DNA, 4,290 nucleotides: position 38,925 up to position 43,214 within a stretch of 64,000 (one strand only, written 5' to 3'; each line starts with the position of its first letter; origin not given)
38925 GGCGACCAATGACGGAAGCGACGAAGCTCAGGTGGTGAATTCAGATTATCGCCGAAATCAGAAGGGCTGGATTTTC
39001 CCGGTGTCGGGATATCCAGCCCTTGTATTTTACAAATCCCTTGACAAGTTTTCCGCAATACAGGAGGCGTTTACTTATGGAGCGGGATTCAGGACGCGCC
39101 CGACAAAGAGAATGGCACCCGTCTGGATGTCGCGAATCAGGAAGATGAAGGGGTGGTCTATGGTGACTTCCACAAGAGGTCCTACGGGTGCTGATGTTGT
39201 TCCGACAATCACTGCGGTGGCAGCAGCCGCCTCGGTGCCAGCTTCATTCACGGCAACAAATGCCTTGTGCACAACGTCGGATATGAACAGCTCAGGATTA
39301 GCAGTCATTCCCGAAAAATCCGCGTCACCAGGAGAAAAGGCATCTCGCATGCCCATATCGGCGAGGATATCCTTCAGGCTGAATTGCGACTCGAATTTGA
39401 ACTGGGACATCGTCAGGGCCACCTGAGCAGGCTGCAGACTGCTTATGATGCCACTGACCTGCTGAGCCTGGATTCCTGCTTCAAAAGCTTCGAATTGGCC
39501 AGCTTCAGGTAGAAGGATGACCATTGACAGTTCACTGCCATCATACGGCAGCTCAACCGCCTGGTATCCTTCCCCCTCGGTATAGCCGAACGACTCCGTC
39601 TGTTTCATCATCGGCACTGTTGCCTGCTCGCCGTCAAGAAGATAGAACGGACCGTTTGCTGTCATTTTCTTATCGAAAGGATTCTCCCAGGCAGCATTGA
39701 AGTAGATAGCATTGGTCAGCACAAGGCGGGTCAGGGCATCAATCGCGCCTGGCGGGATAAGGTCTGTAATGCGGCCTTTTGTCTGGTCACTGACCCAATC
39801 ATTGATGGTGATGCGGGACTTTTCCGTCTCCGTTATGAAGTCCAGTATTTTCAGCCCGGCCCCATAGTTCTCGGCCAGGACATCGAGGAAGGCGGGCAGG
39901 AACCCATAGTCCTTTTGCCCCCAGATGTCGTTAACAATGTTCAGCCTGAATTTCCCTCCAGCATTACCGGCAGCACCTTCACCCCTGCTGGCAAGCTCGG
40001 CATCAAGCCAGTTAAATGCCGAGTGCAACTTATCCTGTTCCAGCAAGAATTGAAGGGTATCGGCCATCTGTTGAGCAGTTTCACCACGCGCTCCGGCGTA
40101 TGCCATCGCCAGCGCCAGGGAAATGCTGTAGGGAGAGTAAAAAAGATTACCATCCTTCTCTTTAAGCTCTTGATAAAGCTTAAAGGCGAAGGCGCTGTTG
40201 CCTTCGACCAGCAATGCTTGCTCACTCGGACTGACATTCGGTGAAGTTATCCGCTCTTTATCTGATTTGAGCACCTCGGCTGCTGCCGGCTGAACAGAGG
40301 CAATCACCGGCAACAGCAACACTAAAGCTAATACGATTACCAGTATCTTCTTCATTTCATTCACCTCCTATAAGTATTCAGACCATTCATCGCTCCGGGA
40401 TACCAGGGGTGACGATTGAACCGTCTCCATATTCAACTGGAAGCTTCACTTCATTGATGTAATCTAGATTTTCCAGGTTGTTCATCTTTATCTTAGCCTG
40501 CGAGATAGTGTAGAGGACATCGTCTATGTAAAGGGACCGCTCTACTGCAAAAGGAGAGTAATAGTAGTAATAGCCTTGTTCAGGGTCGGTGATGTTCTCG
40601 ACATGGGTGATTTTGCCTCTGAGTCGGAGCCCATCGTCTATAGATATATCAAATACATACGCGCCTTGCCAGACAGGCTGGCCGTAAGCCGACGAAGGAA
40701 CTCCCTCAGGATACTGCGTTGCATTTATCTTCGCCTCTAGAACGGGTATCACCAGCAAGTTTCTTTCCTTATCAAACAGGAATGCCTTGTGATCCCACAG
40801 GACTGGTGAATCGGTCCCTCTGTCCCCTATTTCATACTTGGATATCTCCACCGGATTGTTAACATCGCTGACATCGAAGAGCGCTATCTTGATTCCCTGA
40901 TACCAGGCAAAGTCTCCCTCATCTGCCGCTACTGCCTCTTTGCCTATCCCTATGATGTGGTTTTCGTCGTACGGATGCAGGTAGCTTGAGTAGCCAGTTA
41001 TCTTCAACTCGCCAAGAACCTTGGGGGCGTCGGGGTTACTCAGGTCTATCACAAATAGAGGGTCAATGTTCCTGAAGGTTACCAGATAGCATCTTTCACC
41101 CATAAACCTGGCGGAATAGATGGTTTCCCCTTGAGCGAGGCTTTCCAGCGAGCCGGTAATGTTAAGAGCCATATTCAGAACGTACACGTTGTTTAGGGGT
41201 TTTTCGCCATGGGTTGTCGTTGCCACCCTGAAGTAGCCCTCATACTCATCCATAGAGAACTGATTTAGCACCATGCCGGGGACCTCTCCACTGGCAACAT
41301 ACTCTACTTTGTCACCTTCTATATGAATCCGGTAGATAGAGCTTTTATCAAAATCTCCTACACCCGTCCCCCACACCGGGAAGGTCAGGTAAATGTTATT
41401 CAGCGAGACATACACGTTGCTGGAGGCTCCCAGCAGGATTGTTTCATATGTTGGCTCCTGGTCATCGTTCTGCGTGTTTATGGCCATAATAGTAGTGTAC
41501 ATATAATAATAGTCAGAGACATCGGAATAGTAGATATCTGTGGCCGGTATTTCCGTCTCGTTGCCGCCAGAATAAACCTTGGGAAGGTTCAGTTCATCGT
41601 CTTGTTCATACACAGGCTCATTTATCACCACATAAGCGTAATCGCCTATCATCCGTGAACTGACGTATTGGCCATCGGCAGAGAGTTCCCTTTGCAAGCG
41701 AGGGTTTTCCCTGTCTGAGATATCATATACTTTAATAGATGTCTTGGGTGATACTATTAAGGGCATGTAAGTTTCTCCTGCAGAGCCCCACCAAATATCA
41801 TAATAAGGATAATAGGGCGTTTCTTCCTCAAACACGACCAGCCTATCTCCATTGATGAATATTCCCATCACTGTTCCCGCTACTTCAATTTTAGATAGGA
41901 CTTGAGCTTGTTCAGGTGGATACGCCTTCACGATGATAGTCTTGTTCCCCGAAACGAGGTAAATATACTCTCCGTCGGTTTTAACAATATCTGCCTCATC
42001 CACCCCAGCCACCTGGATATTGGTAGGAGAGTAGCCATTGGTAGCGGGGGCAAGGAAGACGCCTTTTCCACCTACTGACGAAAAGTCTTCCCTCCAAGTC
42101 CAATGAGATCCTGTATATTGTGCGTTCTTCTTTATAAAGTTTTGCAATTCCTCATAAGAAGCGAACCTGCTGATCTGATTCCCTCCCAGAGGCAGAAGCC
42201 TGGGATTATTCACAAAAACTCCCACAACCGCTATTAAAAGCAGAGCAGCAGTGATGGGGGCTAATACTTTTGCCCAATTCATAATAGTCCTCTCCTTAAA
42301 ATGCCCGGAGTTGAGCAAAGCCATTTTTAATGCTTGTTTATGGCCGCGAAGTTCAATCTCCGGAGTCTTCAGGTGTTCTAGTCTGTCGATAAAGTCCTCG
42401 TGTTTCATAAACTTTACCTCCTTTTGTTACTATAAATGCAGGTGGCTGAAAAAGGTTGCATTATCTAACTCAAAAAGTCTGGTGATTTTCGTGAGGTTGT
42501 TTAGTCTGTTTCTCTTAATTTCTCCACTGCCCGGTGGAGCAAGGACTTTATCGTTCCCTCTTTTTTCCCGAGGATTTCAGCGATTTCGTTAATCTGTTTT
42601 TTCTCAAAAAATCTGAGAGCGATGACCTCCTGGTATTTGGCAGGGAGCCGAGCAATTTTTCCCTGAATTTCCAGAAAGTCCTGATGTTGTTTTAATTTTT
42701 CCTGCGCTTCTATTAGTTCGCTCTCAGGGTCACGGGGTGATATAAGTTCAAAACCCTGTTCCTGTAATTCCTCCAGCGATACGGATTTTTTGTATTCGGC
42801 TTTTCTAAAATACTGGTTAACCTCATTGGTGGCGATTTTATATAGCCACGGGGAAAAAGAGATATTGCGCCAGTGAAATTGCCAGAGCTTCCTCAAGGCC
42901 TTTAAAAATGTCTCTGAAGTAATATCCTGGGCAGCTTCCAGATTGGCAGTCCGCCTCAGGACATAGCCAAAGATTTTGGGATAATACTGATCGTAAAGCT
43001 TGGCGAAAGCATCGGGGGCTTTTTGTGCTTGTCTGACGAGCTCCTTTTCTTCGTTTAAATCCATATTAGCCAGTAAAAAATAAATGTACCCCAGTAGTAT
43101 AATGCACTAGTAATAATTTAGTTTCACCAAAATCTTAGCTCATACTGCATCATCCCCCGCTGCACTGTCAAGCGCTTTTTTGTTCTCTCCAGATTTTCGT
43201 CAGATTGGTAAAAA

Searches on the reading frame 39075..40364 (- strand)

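Call 35: search_protein_families(library=pfam, proteins=[window:39075-40364:-], max_evalue=1e-12)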
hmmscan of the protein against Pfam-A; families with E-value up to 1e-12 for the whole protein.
window:39075-40364:- (429 aa): 1 family
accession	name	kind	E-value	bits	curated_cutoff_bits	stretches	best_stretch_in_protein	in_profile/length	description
PF00079.25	Serpin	-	2e-121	406.2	27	1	55-427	2-370/370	Serpin (serine protease inhibitor)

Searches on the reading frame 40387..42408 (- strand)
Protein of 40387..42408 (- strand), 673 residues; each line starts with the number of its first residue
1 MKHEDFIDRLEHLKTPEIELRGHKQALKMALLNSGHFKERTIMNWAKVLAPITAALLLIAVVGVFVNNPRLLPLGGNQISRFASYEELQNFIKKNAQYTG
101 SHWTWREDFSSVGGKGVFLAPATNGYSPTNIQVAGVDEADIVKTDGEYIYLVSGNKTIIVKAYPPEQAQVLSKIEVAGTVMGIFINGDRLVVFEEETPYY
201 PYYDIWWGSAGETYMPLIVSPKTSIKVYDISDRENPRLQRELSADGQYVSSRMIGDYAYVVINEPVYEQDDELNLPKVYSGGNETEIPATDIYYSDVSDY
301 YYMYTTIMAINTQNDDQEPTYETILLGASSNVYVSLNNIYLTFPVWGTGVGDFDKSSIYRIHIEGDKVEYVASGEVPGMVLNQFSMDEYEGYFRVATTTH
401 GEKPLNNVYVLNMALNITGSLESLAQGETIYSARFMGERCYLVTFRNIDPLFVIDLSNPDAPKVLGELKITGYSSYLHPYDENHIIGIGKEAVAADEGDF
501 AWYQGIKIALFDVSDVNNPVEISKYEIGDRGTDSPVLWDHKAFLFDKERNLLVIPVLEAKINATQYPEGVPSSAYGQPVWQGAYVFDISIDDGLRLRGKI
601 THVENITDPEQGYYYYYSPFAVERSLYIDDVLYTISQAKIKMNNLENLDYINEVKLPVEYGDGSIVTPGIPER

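Call 35: search_protein_families(library=pfam, proteins=[window:40387-42408:-], max_evalue=1e-12)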
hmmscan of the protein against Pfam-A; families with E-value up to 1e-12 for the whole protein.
window:40387-42408:- (673 aa): 1 family
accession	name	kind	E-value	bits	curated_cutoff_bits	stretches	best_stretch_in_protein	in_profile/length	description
PF09826.15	Beta_propel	-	3e-169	564.5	22.4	1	126-647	1-494/495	Beta propeller domain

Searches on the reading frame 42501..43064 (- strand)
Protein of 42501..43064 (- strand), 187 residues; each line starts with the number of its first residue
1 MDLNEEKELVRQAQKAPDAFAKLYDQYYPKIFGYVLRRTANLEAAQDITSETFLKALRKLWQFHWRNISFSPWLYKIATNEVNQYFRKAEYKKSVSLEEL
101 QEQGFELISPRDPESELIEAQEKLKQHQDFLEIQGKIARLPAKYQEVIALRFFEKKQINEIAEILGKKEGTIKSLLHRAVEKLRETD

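Call 35: search_protein_families(library=pfam, proteins=[window:42501-43064:-], max_evalue=1e-12)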
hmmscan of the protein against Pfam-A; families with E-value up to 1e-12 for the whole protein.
window:42501-43064:- (187 aa): 3 families
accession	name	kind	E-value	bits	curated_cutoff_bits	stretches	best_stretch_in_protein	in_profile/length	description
PF04542.20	Sigma70_r2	-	2.2e-15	56.6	24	1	23-89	1-68/71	Sigma-70 region 2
PF08281.18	Sigma70_r4_2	-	2.7e-14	53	25.7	1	132-183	3-54/54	Sigma-70, region 4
PF04545.22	Sigma70_r4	-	1.4e-13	50.6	24.1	1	137-185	2-50/50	Sigma-70, region 4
